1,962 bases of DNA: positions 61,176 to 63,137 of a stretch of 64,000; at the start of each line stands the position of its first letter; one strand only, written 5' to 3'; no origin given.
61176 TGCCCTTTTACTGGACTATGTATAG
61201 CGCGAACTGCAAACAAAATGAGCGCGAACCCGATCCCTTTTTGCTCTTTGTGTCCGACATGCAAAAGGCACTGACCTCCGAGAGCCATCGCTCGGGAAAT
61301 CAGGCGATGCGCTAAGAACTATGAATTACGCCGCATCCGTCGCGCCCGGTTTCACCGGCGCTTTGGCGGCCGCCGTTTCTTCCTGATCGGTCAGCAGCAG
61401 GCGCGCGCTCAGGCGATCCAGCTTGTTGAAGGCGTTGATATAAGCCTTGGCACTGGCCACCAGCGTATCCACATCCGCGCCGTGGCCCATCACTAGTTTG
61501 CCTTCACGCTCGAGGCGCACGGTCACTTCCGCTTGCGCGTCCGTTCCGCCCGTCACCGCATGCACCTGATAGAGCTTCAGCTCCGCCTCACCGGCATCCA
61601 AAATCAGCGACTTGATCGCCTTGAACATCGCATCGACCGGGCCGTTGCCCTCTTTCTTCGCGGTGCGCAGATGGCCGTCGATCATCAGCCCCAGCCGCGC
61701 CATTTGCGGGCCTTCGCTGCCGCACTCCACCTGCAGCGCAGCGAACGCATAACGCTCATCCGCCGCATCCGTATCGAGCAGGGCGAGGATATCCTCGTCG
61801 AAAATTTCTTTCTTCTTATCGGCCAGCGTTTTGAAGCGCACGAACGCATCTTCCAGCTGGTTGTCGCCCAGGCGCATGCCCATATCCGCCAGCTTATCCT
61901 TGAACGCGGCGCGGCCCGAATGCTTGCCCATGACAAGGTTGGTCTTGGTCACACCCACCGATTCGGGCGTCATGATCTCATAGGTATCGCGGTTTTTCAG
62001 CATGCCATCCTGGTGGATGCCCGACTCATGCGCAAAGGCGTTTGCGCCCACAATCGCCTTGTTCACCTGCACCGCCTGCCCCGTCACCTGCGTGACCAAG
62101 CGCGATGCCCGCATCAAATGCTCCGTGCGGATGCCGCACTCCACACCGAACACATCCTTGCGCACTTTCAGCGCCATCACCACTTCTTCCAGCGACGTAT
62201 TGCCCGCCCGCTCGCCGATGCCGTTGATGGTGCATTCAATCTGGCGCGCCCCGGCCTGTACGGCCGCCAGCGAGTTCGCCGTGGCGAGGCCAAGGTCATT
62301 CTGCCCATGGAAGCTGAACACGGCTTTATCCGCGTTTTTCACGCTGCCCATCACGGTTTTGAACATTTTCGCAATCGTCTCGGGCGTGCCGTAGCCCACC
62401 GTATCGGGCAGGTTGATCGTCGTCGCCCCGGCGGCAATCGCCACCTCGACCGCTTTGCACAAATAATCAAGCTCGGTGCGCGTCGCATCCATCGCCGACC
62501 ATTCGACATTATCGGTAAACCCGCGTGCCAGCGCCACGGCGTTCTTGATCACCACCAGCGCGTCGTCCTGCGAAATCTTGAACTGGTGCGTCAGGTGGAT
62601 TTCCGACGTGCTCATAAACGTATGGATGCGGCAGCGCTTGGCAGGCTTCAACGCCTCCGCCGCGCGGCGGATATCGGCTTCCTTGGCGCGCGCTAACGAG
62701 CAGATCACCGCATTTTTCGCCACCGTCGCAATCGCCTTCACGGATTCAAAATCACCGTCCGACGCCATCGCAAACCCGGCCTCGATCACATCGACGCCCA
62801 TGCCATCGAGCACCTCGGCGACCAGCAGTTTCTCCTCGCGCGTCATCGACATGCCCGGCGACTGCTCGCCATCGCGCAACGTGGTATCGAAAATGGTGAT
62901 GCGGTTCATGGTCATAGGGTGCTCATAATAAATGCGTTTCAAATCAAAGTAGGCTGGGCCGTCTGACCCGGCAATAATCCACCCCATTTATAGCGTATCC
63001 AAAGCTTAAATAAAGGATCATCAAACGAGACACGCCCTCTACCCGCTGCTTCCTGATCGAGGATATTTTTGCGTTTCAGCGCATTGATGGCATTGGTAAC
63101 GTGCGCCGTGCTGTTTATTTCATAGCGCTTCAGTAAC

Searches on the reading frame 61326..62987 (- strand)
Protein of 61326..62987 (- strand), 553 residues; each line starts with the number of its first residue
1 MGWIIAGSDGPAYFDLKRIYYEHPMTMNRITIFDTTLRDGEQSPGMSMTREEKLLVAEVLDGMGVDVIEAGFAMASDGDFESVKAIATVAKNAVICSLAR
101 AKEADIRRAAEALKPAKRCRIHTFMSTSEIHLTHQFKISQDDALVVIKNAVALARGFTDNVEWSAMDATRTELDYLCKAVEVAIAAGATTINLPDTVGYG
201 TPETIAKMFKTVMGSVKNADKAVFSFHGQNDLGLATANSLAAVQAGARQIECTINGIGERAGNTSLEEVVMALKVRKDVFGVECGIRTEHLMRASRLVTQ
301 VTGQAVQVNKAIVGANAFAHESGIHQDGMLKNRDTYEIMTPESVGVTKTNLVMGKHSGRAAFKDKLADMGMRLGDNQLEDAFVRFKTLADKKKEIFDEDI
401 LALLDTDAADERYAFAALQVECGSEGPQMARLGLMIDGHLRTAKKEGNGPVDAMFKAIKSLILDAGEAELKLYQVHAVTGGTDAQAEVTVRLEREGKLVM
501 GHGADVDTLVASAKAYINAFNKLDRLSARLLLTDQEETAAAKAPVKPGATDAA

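Call 13: search_protein_families(library=pfam, proteins=[window:61326-62987:-], max_evalue=0.001)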
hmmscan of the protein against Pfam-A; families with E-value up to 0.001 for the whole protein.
window:61326-62987:- (553 aa): 3 families
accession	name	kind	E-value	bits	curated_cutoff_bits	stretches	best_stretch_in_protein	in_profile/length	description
PF00682.25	HMGL-like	-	3.7e-88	295.7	29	1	30-298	2-260/260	HMGL-like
PF08502.15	LeuA_dimer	-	3.1e-34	118.1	24.9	1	394-523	1-130/131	LeuA allosteric (dimerisation) domain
PF22617.1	HCS_D2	-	4.3e-31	107.6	27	1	312-393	1-82/82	Homocitrate synthase post-HMGL domain-like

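Call 40: find_encoding_contigs(protein=window:61326-62987:-, flank=10000, max_places=2)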
Protein window:61326-62987:- (553 aa): no gene with exactly this product is on record in the collection.
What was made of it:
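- Tried and rejected: The LeuA look-up found nothing (call 40).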
